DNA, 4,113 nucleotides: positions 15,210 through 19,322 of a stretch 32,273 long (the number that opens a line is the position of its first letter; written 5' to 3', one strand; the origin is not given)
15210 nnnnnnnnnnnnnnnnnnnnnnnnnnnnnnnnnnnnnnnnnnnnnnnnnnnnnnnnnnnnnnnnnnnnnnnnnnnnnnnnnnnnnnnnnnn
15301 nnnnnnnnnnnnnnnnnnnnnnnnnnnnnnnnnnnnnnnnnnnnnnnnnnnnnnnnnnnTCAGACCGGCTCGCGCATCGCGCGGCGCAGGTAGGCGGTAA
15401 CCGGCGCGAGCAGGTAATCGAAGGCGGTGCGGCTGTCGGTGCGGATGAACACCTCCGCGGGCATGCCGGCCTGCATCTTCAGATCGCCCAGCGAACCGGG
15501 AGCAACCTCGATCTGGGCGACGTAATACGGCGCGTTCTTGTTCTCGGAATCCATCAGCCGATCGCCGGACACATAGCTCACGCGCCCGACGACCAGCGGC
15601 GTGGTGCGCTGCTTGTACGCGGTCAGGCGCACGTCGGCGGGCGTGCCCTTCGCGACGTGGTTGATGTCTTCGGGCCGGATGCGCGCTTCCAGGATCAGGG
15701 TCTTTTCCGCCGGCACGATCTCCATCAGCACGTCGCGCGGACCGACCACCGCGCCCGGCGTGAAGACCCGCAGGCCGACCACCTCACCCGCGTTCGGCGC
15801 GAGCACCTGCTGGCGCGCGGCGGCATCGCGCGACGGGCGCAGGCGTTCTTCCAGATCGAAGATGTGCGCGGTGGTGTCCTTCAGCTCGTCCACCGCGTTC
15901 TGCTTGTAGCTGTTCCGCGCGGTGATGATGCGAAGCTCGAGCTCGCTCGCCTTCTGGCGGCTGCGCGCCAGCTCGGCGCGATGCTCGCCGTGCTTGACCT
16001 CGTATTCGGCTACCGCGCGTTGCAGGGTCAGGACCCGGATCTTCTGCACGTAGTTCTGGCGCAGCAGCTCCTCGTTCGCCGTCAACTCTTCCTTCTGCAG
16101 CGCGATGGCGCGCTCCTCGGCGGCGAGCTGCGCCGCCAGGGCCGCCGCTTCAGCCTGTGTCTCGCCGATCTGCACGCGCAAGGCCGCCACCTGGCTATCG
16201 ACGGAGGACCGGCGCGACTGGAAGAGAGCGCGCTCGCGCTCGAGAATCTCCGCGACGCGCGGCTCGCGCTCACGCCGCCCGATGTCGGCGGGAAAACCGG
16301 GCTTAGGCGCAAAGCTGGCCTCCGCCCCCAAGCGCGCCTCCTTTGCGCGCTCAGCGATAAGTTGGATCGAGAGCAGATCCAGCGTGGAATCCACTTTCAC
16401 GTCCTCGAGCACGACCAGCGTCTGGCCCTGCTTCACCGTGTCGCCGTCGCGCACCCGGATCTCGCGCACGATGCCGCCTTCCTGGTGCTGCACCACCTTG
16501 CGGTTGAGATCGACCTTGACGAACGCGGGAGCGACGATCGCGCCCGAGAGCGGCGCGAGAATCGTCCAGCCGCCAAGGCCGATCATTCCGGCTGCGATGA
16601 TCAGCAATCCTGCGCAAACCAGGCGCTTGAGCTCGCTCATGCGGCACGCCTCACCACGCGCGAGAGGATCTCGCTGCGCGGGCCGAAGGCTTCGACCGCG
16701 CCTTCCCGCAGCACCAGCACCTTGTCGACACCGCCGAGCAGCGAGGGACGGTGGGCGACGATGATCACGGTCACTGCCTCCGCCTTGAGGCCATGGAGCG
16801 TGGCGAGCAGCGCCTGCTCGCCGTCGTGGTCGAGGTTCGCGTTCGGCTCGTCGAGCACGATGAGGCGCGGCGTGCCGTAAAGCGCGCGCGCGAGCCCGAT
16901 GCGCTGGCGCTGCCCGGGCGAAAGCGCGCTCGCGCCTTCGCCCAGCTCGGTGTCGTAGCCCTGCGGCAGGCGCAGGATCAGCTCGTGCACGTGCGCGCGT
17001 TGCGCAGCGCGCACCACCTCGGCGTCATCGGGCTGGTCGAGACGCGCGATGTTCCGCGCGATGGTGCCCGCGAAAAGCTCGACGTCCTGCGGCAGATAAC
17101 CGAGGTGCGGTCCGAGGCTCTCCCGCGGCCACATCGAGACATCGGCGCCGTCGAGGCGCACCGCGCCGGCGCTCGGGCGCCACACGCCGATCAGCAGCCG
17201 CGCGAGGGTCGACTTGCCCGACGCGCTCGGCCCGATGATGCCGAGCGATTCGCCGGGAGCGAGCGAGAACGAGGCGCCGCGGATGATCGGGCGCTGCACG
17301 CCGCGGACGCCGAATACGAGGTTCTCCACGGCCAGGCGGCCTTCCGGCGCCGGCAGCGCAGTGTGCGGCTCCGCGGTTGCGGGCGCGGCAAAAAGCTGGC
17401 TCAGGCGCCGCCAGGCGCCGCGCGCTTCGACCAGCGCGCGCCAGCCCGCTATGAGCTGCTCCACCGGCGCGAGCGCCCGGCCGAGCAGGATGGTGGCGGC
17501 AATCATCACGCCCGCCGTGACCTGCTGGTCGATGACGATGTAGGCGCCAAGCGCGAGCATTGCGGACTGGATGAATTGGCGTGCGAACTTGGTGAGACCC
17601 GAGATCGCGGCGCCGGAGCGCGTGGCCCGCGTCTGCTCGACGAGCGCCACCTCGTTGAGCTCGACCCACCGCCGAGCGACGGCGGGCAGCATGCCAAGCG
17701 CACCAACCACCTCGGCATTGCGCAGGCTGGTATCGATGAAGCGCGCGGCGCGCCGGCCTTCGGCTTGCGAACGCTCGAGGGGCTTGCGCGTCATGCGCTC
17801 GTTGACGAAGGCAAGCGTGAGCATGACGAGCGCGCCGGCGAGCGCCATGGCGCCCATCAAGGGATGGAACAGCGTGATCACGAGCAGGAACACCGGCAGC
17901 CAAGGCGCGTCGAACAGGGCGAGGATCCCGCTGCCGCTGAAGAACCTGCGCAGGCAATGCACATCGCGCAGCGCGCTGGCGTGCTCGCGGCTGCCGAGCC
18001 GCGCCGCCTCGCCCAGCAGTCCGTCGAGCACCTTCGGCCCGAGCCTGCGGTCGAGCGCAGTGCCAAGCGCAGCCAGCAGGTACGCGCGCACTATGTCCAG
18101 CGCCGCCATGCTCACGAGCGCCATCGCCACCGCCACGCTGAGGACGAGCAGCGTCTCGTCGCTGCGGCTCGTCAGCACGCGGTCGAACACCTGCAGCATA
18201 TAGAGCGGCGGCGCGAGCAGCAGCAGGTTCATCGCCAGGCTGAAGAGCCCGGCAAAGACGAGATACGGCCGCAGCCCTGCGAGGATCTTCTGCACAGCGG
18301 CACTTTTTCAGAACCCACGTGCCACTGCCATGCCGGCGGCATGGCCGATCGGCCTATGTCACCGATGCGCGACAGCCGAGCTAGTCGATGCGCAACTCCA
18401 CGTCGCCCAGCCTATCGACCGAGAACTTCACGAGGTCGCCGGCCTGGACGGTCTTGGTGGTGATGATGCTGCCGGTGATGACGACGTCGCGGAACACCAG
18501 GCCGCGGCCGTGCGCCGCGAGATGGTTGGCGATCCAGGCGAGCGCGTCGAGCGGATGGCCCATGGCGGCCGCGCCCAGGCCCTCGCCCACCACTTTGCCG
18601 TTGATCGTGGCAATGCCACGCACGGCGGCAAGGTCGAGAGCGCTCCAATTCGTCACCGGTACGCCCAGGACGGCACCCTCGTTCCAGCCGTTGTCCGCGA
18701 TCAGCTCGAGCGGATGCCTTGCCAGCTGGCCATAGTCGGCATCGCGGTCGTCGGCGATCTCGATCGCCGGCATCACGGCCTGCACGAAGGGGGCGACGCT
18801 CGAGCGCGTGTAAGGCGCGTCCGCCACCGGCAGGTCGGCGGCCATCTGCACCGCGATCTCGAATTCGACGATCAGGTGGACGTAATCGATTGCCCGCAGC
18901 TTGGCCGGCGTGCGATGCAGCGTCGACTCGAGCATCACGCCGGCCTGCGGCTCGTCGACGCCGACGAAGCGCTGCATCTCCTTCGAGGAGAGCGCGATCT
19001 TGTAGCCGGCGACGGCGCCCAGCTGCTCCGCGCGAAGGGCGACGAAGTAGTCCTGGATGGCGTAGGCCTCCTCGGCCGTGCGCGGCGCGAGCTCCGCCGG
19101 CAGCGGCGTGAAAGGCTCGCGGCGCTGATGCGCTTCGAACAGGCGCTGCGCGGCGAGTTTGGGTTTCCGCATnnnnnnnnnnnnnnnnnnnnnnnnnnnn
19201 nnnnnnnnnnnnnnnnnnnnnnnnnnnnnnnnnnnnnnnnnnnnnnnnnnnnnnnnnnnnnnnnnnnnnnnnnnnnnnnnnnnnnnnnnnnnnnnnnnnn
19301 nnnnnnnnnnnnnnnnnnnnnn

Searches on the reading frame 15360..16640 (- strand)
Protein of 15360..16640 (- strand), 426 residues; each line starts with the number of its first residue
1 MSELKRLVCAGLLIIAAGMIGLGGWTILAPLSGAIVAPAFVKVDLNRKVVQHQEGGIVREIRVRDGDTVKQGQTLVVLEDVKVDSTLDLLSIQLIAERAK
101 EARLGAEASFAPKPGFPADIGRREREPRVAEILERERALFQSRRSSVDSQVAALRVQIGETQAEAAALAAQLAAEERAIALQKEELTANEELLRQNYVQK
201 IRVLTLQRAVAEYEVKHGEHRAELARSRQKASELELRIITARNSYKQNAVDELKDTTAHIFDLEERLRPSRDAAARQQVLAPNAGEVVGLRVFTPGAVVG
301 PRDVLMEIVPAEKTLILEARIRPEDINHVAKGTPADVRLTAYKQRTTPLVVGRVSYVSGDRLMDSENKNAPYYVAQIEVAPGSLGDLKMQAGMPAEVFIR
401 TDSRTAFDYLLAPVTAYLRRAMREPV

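Call 6: search_protein_families(library=ncbifam, proteins=[window:15360-16640:-], max_evalue=0.00001)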
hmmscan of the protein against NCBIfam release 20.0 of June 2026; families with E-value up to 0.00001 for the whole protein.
window:15360-16640:- (426 aa): 5 families
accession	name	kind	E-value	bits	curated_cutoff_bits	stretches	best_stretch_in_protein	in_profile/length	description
TIGR01843.1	type_I_hlyD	subfamily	3.1e-103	346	208.65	1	8-424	4-421/422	HlyD family type I secretion periplasmic adaptor subunit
TIGR00998.1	8a0101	subfamily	2.3e-13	49.8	390.8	1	12-345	11-271/334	EmrA/EmrK family multidrug efflux transporter periplasmic adaptor subunit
NF007785.0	PRK10476.1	equivalog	1e-11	44.3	376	1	155-347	85-277/347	multidrug transporter subunit MdtN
TIGR03794.1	NHLM_micro_HlyD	equivalog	1.2e-10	40.9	156.2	1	144-359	127-338/421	NHLP bacteriocin system secretion protein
TIGR01730.1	RND_mfp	subfamily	1.6e-08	33.9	94.9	1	47-99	26-78/322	efflux RND transporter periplasmic adaptor subunit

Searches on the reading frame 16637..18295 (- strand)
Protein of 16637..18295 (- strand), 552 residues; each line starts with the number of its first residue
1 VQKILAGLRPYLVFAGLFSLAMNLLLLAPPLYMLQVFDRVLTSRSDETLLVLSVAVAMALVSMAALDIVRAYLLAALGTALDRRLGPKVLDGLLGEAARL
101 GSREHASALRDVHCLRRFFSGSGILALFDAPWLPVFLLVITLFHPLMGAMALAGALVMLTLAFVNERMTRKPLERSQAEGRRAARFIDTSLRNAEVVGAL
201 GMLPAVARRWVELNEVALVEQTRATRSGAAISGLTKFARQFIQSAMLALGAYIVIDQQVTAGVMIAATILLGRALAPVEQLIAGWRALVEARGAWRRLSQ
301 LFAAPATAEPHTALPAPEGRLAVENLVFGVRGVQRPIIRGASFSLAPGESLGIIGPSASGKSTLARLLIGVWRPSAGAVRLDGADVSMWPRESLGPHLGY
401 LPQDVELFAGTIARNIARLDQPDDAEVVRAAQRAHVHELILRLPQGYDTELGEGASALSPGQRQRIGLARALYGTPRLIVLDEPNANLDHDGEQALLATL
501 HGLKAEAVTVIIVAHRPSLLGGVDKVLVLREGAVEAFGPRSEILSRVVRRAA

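Call 6: search_protein_families(library=ncbifam, proteins=[window:16637-18295:-], max_evalue=0.00001)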
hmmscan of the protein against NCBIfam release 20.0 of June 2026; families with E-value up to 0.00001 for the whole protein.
window:16637-18295:- (552 aa): 179 families (the best 25 are shown)
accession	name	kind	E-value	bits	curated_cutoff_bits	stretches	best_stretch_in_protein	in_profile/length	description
TIGR01842.1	type_I_sec_PrtD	subfamily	1.6e-204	680.5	510.15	1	7-546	3-543/544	type I secretion system permease/ATPase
TIGR03375.1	type_I_sec_LssB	subfamily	2e-112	376.8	693.1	1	8-546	147-691/696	type I secretion system permease/ATPase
TIGR01846.1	type_I_sec_HlyB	subfamily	3.1e-82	276.9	725.55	1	18-546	147-681/694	type I secretion system permease/ATPase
TIGR03796.1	NHLM_micro_ABC1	equivalog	1.8e-76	257.9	853.3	1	11-544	158-699/710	NHLP family bacteriocin export ABC transporter peptidase/permease/ATPase subunit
TIGR02857.1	CydD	equivalog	3e-58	198.1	435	1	9-529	2-529/529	thiol reductant ABC exporter subunit CydD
TIGR03797.1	NHLM_micro_ABC2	equivalog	2.6e-56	191.5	709.4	1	4-544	130-672/686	NHLP bacteriocin export ABC transporter permease/ATPase subunit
TIGR02203.1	MsbA_lipidA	equivalog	1.4e-55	188.9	602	1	150-546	157-558/572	lipid A export permease/ATP-binding protein MsbA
TIGR02868.1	CydC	equivalog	1.7e-55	188.7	329.05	1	136-516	144-529/530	thiol reductant ABC exporter subunit CydC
TIGR00958.1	3a01208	subfamily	2.2e-55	188.2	874.6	1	212-543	369-700/711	antigen peptide transporter 2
TIGR02204.1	MsbA_rel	hypoth_equivalog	2e-54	185.2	780.4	1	10-544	18-562/576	ABC transporter, permease/ATP-binding protein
NF052233.1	CphA_assoc_ABC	equivalog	8e-52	176.6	880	1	208-546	393-732/766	cyanophycin metabolism-associated ABC transporter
TIGR01193.1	bacteriocin_ABC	subfamily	1.6e-51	175.7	523.85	1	20-544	166-696/708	peptide cleavage/export ABC transporter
NF008055.0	PRK10789.1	equivalog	1.2e-46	159.4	845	1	24-543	30-557/590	SmdA family multidrug ABC transporter permease/ATP-binding protein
NF010178.0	PRK13657.1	equivalog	9.6e-46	156.4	733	1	189-543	200-556/588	glucan ABC transporter ATP-binding protein/ permease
NF045513.1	HepA_fam_ABC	equivalog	3.6e-45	154.5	725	1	133-546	182-598/610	heterocyst formation ABC transporter subunit HepA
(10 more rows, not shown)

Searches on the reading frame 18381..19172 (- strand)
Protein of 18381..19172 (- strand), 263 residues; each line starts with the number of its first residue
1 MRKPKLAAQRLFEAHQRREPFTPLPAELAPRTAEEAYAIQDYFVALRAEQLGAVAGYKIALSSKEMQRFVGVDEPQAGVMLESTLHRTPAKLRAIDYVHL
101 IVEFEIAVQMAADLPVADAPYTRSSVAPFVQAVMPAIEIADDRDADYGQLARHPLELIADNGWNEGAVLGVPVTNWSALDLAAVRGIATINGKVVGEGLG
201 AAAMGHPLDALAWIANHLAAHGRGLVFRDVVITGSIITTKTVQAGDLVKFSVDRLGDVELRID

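Call 6: search_protein_families(library=ncbifam, proteins=[window:18381-19172:-], max_evalue=0.00001)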
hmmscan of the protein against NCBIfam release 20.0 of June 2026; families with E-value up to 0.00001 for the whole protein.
window:18381-19172:- (263 aa): 4 families
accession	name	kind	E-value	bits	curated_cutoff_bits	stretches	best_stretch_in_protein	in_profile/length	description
TIGR02312.1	HpaH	equivalog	2.8e-40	138.5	351.5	1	7-261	10-265/267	2-oxo-hept-4-ene-1,7-dioate hydratase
TIGR03220.1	catechol_dmpE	equivalog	1.3e-35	123.1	408.8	1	8-261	6-254/255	2-oxopent-4-enoate hydratase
NF008461.0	PRK11342.1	equivalog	2.4e-33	115.6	350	1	8-259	10-256/269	2-keto-4-pentenoate hydratase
TIGR03218.1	catechol_dmpH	equivalog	6.2e-29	101.1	350.55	1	32-261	38-262/263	2-oxo-3-hexenedioate decarboxylase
